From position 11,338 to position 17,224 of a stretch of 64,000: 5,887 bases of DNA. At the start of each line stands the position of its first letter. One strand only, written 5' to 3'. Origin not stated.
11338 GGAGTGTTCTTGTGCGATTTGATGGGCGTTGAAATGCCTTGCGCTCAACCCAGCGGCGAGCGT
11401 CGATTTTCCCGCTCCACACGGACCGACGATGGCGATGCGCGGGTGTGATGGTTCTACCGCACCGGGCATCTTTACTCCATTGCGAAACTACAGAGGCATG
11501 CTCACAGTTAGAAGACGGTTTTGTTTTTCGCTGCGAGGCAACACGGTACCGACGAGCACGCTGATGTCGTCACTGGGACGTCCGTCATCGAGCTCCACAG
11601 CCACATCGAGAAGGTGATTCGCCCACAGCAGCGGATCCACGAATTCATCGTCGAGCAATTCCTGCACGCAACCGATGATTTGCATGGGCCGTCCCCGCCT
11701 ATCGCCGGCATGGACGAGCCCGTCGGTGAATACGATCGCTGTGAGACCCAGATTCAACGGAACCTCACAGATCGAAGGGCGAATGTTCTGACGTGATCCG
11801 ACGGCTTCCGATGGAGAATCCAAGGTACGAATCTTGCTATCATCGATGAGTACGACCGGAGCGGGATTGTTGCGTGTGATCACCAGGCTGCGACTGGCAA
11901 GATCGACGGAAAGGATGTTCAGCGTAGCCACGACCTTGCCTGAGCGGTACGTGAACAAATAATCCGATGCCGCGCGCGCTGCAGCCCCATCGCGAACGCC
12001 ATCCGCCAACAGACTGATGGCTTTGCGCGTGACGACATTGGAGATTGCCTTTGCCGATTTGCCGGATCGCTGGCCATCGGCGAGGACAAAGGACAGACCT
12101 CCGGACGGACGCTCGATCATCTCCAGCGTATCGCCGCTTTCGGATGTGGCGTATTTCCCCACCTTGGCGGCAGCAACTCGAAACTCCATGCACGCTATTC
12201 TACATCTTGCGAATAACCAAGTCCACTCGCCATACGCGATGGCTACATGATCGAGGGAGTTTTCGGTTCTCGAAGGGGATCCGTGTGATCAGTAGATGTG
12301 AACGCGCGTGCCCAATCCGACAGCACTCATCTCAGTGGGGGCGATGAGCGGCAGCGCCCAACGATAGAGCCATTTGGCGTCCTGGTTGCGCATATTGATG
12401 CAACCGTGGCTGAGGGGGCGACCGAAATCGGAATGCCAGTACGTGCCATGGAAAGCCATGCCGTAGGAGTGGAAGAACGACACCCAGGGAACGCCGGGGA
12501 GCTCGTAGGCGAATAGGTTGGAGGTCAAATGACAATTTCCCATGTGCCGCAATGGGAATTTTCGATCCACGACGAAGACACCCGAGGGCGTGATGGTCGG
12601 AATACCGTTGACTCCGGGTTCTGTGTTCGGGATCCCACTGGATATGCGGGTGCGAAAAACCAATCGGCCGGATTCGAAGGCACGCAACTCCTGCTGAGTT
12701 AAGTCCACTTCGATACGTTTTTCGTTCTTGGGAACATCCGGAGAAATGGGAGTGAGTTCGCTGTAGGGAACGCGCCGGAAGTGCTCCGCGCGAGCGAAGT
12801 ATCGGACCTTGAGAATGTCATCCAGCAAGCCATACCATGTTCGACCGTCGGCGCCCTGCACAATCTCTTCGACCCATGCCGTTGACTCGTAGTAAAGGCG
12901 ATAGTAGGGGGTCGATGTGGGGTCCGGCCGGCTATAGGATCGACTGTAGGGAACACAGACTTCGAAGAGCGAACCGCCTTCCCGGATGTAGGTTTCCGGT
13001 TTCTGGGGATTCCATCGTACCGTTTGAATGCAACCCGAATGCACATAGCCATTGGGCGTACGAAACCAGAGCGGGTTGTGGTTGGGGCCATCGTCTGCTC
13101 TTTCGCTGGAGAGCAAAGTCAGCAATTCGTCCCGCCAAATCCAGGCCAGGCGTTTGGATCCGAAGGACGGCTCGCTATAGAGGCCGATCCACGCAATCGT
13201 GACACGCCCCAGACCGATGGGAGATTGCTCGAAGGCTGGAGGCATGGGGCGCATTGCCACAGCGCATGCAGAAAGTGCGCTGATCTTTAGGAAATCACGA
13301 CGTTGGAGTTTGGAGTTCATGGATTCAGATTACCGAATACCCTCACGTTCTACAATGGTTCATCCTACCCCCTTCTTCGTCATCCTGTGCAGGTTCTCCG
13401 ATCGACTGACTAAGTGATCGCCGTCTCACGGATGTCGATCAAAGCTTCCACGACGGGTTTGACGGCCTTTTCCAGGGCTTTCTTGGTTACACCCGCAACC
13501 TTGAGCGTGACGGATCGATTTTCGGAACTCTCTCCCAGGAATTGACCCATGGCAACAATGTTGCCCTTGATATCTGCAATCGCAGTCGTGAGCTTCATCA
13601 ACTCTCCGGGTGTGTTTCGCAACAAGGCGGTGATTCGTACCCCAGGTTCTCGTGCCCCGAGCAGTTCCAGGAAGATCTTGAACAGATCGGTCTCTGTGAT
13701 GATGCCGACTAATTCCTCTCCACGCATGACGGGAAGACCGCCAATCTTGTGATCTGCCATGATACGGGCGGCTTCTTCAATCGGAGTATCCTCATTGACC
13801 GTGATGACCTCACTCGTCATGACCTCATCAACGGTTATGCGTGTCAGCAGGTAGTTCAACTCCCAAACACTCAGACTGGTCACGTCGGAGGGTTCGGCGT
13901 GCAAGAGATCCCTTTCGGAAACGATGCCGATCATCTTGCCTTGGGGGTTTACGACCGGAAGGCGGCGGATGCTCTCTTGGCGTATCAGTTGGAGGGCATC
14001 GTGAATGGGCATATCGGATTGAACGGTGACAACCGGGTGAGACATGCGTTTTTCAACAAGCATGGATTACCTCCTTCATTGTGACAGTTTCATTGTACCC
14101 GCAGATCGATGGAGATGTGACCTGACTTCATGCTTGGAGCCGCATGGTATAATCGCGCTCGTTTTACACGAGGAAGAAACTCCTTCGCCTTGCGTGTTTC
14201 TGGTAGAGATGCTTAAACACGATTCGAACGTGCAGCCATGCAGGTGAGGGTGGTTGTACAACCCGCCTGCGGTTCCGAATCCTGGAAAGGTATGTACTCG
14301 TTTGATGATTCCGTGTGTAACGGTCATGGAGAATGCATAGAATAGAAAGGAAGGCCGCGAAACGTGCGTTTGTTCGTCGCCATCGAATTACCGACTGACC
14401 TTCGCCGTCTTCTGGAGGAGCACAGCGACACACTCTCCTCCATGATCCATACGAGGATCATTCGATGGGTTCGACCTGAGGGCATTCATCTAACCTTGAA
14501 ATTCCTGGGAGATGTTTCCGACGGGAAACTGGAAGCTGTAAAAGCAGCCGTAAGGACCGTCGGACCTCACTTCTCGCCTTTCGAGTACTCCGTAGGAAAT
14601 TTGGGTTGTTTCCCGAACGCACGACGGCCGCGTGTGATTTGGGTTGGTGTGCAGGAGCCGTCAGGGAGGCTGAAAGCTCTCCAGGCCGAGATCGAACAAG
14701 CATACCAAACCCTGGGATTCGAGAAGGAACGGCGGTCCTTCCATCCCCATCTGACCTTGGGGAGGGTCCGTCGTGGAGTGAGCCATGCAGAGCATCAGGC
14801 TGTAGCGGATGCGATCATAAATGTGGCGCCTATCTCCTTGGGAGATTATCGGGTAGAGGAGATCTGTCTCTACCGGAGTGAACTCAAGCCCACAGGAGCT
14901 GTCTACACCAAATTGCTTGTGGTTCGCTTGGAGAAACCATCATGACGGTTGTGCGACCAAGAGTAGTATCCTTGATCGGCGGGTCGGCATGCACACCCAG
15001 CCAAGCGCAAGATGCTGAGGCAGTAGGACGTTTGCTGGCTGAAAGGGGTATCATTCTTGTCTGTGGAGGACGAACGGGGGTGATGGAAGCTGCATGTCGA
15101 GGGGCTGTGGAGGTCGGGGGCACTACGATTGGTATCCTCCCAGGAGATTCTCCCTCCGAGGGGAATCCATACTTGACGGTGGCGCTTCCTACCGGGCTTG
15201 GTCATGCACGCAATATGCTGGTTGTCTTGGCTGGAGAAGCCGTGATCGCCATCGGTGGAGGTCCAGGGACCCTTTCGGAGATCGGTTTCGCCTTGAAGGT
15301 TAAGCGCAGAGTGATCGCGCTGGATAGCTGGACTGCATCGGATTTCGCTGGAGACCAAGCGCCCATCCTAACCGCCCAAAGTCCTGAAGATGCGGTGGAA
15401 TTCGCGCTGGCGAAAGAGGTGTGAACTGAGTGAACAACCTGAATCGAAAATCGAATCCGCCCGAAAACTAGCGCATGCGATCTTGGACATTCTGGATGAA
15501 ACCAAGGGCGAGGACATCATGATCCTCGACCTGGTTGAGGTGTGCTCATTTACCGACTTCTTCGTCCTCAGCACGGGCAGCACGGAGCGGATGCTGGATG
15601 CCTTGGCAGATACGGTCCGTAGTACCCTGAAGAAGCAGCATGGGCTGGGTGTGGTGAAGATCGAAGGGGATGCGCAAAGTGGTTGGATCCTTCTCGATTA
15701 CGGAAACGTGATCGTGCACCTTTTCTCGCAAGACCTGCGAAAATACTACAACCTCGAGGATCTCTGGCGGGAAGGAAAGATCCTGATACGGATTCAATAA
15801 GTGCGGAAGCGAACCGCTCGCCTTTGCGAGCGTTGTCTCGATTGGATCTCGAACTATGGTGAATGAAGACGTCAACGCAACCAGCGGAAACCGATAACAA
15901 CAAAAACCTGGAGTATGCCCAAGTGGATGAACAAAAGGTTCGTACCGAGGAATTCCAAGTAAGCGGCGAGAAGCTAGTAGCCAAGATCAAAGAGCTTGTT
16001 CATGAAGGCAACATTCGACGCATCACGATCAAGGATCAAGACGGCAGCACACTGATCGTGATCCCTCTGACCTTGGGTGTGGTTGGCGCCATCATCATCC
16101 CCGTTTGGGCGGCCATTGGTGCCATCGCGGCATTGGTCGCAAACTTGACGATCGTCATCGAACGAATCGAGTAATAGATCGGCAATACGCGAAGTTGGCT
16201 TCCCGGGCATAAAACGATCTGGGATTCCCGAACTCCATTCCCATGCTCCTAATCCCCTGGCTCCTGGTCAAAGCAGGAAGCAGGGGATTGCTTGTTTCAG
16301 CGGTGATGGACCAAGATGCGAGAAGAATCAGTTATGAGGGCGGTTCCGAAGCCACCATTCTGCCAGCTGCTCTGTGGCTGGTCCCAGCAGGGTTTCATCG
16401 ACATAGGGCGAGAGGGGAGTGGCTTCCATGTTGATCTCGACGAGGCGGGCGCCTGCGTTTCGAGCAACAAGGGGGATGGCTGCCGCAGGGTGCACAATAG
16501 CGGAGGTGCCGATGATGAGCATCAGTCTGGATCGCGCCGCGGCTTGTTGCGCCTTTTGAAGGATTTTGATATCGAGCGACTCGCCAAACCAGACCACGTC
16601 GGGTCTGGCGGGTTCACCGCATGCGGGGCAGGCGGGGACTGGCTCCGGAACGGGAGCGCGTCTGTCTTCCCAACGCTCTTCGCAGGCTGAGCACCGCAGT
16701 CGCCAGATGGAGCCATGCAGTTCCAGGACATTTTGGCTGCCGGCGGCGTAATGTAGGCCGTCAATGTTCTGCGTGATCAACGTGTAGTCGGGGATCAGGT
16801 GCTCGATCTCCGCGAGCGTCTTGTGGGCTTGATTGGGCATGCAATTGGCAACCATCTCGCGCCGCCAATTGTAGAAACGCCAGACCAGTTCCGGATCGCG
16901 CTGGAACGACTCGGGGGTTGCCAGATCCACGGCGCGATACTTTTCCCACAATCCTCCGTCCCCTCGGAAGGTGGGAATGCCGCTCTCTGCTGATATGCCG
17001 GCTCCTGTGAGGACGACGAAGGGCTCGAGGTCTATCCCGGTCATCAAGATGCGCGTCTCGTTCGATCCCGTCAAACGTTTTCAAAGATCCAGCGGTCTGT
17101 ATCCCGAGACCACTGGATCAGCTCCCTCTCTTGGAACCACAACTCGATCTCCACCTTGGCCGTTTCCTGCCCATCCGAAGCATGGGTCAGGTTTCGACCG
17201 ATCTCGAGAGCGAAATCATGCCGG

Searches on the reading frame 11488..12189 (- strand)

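Call 50: search_protein_families(library=pfam, proteins=[window:11488-12189:-], max_evalue=0.0001)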
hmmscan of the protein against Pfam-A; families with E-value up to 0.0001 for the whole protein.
window:11488-12189:- (233 aa): 1 family
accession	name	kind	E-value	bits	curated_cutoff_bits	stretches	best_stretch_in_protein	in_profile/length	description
PF07228.17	SpoIIE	-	1.1e-12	48.8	25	1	29-213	2-188/192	Stage II sporulation protein E (SpoIIE)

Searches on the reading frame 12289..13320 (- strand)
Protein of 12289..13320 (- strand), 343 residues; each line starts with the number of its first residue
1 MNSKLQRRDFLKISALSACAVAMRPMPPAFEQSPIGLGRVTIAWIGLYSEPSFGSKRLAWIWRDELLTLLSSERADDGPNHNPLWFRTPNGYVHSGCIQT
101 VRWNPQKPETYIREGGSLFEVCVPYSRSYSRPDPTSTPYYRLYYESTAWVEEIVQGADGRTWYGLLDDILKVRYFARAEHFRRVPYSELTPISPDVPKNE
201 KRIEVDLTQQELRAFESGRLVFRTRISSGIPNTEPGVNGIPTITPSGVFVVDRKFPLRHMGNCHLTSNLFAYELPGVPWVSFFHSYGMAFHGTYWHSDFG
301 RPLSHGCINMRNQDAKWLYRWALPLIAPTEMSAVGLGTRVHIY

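Call 50: search_protein_families(library=pfam, proteins=[window:12289-13320:-], max_evalue=0.0001)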
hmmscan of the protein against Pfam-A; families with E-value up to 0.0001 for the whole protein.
window:12289-13320:- (343 aa): 1 family
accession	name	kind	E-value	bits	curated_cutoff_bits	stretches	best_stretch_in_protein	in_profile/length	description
PF03734.19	YkuD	-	7.5e-20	72.4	23.4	1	201-342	2-146/146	L,D-transpeptidase catalytic domain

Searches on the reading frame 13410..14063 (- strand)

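Call 50: search_protein_families(library=pfam, proteins=[window:13410-14063:-], max_evalue=0.0001)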
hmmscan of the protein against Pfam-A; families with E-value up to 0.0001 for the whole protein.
window:13410-14063:- (217 aa): 2 families
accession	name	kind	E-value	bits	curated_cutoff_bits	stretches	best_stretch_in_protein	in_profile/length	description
PF00571.33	CBS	-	2.6e-36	124.1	24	2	78-132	1-56/57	CBS domain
PF22190.2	TTHA0829-like_ACT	-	7.8e-05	23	27.4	0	141-212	2-70/70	TTHA0829-like ACT domain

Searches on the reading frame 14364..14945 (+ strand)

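Call 50: search_protein_families(library=pfam, proteins=[window:14364-14945:+], max_evalue=0.0001)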
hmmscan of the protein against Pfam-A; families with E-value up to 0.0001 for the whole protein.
window:14364-14945:+ (193 aa): 2 families
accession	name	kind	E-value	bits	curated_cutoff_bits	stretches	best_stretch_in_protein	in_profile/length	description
PF02834.22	LigT_PEase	-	2.1e-30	105.2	23.3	2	9-93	3-87/87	LigT like Phosphoesterase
PF13563.12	2_5_RNA_ligase2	-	4.2e-18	66.3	27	1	41-173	26-149/152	2'-5' RNA ligase superfamily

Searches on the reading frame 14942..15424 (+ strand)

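Call 50: search_protein_families(library=pfam, proteins=[window:14942-15424:+], max_evalue=0.0001)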
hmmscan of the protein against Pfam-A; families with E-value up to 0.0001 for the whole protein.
window:14942-15424:+ (160 aa): 3 families
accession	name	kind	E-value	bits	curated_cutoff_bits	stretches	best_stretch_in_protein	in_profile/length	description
PF18306.6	LDcluster4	-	8.8e-44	149.2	26.3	1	8-151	3-150/151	SLOG cluster4 family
PF02481.21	DNA_processg_A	-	5e-08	32.8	29.6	1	6-68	44-106/212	DNA recombination-mediator protein A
PF03641.19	Lysine_decarbox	-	1.4e-06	29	27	1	48-114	1-69/131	Possible lysine decarboxylase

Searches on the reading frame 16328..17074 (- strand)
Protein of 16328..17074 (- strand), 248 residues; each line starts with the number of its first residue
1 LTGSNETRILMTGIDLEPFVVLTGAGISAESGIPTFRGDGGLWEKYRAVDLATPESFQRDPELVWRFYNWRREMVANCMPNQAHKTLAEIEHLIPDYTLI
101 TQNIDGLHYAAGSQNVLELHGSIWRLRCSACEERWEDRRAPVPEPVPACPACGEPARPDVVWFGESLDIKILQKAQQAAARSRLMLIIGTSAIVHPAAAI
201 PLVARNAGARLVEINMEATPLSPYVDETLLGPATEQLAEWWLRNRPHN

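Call 50: search_protein_families(library=pfam, proteins=[window:16328-17074:-], max_evalue=0.0001)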
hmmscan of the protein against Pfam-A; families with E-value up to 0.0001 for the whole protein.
window:16328-17074:- (248 aa): 1 family
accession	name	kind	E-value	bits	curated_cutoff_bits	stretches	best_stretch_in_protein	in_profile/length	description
PF02146.23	SIR2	-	3.4e-52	177.4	24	1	24-196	1-180/180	Sir2 family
